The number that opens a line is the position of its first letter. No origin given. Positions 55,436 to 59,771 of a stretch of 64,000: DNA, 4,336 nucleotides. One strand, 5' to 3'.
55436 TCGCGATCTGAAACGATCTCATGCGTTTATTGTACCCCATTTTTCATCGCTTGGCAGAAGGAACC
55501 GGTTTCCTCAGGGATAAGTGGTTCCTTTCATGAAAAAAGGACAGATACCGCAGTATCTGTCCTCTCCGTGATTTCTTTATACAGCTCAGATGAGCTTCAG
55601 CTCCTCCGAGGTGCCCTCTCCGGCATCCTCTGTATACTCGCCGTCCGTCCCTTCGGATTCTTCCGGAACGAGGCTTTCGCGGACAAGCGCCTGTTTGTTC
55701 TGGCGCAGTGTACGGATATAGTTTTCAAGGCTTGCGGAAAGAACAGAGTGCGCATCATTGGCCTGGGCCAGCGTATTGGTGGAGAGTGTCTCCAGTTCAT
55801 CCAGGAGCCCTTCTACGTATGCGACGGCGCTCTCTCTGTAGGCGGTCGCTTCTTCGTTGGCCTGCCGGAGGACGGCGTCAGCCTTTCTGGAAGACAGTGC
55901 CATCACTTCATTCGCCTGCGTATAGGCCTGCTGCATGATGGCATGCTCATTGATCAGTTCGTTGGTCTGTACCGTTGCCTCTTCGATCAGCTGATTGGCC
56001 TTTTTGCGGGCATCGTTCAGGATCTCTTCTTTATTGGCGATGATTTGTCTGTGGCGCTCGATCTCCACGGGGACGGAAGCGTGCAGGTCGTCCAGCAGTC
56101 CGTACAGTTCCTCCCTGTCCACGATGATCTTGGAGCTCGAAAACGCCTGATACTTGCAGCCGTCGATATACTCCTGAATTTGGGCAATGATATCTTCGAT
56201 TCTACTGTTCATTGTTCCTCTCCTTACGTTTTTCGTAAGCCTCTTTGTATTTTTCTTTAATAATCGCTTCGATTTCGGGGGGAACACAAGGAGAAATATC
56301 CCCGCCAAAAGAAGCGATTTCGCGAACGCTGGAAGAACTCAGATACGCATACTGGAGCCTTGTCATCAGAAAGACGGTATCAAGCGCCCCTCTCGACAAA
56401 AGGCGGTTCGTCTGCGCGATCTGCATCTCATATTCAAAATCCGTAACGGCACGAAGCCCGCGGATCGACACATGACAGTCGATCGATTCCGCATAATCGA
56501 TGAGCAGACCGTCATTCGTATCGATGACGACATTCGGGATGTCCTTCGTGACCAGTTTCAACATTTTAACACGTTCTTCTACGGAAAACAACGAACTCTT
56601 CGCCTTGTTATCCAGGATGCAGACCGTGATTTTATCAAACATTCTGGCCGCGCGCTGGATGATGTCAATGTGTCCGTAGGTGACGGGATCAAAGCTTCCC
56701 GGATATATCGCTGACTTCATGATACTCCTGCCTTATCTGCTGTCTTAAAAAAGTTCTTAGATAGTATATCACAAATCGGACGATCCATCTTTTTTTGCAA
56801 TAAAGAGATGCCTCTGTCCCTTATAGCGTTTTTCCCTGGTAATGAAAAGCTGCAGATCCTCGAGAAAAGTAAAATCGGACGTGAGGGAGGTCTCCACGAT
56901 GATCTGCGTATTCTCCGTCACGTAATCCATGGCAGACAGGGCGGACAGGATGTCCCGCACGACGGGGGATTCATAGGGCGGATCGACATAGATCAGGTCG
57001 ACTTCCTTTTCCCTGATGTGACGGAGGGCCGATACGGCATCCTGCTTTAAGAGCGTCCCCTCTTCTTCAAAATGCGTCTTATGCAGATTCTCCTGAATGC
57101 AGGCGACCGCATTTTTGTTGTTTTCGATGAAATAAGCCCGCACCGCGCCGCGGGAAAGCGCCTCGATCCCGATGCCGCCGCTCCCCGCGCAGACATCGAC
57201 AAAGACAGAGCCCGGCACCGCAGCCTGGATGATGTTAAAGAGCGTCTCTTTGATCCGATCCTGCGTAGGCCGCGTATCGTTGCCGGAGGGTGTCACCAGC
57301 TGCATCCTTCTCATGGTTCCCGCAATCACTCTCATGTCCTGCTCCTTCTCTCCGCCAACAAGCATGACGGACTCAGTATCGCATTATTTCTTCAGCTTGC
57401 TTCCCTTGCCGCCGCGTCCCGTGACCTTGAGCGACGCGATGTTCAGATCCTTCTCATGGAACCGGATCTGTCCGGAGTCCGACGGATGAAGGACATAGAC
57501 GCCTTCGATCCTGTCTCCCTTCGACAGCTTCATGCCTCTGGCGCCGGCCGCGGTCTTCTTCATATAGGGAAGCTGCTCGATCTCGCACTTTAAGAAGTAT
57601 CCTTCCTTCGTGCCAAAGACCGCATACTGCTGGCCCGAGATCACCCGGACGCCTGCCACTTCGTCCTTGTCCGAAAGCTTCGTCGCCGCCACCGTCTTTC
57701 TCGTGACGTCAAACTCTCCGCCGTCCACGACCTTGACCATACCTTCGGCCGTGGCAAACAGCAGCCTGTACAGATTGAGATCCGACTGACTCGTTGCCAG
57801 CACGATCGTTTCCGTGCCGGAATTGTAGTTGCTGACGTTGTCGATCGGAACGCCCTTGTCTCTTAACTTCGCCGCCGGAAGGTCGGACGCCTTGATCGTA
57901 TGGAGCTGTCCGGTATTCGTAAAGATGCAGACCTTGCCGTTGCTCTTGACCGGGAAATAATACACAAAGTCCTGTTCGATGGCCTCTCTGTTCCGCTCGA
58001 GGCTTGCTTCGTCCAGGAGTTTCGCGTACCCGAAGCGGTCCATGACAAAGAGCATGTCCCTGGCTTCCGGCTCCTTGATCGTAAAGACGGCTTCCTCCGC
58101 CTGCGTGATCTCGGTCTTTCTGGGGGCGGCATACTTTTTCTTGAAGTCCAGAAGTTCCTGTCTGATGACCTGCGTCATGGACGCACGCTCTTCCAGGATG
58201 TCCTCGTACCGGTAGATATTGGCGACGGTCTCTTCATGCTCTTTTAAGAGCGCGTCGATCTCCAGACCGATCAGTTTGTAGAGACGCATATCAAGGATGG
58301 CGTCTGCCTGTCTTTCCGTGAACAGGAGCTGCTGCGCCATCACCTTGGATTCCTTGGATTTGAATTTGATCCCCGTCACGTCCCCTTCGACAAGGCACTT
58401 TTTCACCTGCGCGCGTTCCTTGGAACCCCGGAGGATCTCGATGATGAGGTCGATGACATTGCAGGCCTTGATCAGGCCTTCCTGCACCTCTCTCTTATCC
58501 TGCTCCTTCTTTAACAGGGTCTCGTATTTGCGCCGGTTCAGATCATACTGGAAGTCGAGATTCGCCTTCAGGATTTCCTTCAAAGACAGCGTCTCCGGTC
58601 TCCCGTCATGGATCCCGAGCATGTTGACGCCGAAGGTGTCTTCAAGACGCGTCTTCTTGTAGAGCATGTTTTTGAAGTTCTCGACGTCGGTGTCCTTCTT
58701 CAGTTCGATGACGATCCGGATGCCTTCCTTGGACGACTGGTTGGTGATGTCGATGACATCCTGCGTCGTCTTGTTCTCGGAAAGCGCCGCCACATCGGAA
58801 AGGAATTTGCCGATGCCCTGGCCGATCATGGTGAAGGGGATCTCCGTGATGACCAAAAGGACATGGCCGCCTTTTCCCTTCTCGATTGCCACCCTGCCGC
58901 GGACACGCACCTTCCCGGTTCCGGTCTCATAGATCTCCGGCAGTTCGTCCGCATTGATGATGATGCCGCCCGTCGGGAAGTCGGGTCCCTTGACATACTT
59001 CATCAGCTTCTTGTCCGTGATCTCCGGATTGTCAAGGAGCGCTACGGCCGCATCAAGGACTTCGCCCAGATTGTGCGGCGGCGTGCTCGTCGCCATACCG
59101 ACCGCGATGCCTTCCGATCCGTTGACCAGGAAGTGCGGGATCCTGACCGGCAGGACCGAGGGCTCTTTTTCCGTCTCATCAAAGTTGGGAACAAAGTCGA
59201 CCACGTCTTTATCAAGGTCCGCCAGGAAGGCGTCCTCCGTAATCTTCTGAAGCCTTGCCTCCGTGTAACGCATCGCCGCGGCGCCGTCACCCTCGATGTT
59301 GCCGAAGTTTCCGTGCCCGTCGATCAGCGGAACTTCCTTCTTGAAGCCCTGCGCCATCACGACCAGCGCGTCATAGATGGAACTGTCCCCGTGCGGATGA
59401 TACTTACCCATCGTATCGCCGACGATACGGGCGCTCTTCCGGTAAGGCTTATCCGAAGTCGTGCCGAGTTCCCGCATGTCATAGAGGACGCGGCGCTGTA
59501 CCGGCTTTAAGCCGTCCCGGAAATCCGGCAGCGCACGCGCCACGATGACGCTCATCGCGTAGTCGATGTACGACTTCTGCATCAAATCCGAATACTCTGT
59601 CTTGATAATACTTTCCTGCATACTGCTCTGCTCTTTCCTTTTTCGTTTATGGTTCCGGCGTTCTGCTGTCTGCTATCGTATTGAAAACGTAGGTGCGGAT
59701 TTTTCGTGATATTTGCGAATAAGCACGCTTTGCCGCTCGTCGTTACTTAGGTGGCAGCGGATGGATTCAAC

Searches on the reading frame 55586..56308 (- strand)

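Call 38: search_protein_families(library=pfam, proteins=[window:55586-56308:-], max_evalue=0.00001)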
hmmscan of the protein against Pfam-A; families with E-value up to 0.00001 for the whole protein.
window:55586-56308:- (240 aa): 0 families

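Call 40: search_protein_families(library=pfam, proteins=[window:55586-56308:-], max_evalue=0.01)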
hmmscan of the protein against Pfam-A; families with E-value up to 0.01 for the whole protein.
window:55586-56308:- (240 aa): 1 family
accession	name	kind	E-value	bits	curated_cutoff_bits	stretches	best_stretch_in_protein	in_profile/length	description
PF06188.17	HrpE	-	0.00075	19.9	23.5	1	122-220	33-131/191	HrpE/YscL/FliH and V-type ATPase subunit E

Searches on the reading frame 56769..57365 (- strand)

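Call 38: search_protein_families(library=pfam, proteins=[window:56769-57365:-], max_evalue=0.00001)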
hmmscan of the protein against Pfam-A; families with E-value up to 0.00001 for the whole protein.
window:56769-57365:- (198 aa): 2 families
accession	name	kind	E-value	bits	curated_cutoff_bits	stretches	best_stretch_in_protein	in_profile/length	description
PF03602.21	Cons_hypoth95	-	1.1e-47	162.5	24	1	11-188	1-179/182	Conserved hypothetical protein 95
PF05175.20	MTS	-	9e-08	32.4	23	1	41-134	22-111/170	Methyltransferase small domain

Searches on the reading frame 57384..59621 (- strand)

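Call 38: search_protein_families(library=pfam, proteins=[window:57384-59621:-], max_evalue=0.00001)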
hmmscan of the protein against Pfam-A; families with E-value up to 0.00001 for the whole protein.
window:57384-59621:- (745 aa): 2 families
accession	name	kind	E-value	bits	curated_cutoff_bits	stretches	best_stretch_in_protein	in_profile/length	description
PF00521.26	DNA_topoisoIV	-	1.6e-141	472.6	31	1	29-490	1-431/432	DNA gyrase/topoisomerase IV, subunit A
PF03989.18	DNA_gyraseA_C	-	2.6e-17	62.4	27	1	620-662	3-48/48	DNA gyrase C-terminal domain, beta-propeller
